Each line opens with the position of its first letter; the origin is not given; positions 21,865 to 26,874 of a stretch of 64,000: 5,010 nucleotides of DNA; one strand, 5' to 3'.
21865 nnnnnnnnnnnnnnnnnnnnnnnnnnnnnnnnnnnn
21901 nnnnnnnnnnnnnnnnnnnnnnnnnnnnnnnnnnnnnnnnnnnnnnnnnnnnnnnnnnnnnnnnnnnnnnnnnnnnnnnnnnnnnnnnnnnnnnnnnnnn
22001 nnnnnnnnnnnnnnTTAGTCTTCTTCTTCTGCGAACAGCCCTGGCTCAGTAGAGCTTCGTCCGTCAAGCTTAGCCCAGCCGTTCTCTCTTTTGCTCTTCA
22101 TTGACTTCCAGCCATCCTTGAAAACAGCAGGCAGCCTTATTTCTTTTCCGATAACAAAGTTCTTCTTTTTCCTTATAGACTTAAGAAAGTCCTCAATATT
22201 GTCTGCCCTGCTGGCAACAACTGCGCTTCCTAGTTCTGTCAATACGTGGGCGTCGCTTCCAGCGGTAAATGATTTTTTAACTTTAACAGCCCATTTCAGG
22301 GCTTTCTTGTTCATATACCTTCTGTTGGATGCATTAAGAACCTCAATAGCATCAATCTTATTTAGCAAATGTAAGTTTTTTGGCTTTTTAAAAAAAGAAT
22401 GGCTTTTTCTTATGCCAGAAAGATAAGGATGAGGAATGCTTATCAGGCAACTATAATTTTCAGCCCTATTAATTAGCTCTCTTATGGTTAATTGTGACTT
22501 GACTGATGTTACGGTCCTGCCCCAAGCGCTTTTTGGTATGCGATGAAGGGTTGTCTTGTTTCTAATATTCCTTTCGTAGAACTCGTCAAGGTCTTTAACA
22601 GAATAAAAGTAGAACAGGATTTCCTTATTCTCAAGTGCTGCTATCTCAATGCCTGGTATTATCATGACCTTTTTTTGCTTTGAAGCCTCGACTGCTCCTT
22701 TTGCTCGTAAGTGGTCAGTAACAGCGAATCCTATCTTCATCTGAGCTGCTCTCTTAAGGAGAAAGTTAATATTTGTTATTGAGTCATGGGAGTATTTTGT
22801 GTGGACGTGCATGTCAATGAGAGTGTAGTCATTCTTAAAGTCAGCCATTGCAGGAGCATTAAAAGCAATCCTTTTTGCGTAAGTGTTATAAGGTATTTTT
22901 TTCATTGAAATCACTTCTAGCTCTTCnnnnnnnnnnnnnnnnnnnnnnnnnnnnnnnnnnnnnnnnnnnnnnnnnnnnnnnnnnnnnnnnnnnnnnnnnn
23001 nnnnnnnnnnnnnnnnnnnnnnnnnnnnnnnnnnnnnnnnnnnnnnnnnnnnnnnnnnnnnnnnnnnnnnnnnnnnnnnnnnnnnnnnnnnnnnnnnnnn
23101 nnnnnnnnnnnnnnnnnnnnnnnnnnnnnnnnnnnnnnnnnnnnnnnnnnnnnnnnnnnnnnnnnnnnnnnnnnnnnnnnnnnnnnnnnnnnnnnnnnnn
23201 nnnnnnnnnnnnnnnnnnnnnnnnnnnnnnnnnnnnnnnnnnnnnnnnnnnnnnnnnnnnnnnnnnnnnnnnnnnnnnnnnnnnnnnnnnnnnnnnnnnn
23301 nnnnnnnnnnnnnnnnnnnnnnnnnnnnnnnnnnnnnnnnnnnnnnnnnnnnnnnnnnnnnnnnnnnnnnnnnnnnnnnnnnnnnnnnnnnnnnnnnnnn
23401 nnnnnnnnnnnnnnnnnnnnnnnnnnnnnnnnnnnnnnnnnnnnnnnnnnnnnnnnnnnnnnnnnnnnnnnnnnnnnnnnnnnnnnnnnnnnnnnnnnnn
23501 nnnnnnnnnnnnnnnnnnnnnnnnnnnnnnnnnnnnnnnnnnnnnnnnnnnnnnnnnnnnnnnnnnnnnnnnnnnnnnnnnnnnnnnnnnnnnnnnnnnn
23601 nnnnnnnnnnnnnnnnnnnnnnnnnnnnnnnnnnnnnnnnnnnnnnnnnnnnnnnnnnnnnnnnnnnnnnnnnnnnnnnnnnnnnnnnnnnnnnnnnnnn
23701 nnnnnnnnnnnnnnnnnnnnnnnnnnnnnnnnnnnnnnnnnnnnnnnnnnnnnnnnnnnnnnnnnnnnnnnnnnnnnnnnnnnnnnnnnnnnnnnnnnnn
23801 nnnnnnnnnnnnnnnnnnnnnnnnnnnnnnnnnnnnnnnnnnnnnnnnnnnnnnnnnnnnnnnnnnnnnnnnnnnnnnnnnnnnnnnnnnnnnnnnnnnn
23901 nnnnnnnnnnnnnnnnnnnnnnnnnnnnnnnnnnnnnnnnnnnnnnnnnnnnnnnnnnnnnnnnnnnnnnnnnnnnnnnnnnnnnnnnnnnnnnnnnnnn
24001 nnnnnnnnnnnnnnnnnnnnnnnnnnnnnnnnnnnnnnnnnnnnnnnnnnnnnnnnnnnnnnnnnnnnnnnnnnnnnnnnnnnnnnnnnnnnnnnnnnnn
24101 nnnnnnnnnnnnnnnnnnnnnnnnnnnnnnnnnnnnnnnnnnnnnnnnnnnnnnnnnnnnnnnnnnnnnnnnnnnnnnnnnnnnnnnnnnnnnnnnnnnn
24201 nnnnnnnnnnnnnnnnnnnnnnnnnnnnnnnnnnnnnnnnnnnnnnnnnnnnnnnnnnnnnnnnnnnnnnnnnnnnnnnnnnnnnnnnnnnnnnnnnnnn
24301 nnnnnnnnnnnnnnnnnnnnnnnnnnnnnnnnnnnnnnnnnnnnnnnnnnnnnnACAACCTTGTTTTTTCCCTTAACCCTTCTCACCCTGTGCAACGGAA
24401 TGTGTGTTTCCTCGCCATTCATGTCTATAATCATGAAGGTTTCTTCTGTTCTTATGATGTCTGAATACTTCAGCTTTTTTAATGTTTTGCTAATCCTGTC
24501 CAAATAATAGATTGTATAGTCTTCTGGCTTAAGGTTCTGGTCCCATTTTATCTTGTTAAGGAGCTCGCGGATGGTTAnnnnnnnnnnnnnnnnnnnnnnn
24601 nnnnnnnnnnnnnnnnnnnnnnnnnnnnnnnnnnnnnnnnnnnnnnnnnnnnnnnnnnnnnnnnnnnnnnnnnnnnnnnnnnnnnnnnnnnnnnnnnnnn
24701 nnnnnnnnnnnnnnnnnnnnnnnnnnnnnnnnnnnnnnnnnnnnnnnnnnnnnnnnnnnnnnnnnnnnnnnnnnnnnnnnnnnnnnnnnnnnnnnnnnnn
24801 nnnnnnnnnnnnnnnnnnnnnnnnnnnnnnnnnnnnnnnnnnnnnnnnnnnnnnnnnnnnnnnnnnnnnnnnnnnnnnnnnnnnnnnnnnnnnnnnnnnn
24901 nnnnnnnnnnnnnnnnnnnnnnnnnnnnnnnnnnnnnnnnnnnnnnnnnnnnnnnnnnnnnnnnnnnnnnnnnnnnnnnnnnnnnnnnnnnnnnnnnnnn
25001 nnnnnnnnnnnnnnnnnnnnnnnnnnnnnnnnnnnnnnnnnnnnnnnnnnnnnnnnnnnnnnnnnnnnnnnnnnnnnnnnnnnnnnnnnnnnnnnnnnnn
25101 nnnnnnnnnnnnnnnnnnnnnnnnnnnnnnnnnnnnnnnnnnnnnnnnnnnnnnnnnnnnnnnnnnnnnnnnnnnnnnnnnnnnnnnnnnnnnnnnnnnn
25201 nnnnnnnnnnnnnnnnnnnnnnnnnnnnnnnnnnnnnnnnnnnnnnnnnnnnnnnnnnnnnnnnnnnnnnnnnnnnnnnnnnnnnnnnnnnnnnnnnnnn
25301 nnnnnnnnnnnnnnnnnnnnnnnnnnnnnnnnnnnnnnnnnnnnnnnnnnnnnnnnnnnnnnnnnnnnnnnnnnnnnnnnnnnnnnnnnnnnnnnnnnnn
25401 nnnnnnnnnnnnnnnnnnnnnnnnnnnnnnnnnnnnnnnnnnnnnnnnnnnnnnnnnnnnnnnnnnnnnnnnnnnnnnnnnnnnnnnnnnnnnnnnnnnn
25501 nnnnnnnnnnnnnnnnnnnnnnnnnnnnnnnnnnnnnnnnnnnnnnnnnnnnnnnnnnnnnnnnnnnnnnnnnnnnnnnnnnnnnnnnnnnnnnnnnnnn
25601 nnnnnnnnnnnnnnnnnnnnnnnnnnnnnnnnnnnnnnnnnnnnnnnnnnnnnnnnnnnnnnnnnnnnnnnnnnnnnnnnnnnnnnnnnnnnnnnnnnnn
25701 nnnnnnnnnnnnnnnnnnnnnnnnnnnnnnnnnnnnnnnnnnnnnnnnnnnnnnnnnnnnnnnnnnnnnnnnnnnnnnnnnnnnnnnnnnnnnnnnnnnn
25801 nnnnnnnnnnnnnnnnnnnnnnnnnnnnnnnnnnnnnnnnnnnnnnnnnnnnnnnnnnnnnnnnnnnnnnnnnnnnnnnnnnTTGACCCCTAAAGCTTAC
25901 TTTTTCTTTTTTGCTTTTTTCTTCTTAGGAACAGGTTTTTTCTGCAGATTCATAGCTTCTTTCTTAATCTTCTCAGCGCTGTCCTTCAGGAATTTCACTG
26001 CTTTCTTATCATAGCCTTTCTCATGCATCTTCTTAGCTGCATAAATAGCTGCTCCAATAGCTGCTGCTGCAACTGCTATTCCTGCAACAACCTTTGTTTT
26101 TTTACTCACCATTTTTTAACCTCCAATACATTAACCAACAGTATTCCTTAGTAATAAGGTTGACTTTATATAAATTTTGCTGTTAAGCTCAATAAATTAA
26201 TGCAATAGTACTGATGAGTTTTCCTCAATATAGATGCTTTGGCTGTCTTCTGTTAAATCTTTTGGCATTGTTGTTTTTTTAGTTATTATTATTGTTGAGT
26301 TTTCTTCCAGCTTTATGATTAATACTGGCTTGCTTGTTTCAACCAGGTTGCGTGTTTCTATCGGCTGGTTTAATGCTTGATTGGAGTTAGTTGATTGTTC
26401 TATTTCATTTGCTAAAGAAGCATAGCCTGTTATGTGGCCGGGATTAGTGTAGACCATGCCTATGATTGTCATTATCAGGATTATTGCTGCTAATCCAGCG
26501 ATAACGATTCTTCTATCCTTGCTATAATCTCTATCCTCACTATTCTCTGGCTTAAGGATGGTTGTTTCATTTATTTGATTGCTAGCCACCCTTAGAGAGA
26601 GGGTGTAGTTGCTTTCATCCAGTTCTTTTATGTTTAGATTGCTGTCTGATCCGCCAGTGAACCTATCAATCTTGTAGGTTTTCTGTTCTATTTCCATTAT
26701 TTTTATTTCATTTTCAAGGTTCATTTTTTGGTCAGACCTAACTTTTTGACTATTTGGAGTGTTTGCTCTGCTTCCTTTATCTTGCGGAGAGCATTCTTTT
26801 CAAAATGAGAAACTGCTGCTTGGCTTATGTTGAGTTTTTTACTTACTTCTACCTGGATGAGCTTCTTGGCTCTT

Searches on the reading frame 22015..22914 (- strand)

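Call 43: search_protein_families(library=pfam, proteins=[window:22015-22914:-], max_evalue=0.0001)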
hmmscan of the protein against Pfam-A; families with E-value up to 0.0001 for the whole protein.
window:22015-22914:- (299 aa): 2 families
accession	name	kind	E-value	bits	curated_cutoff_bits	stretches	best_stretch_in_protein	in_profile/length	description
PF13263.12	PHP_C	-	4.3e-13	49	21.3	1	202-251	4-55/56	PHP-associated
PF02811.25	PHP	-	1.7e-09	38.7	26.4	1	34-159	1-90/164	PHP domain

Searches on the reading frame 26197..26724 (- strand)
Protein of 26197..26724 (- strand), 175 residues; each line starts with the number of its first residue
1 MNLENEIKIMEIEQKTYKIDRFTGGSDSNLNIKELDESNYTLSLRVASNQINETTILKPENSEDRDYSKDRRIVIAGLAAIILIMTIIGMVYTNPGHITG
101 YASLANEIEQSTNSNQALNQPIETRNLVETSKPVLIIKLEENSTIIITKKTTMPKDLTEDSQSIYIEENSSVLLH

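Call 43: search_protein_families(library=pfam, proteins=[window:26197-26724:-], max_evalue=0.0001)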
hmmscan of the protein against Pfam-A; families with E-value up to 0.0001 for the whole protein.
window:26197-26724:- (175 aa): 0 families

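Call 46: search_protein_families(library=pfam, proteins=[window:26197-26724:-], max_evalue=1)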
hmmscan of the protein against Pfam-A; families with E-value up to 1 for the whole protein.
window:26197-26724:- (175 aa): 2 families
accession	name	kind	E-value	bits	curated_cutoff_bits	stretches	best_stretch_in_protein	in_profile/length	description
PF13786.12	DUF4179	-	0.054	14.4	30.1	1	69-115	3-50/94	Domain of unknown function (DUF4179)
PF17870.6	Insulin_TMD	-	0.14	12.7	33.4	1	71-92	15-36/47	Insulin receptor trans-membrane segment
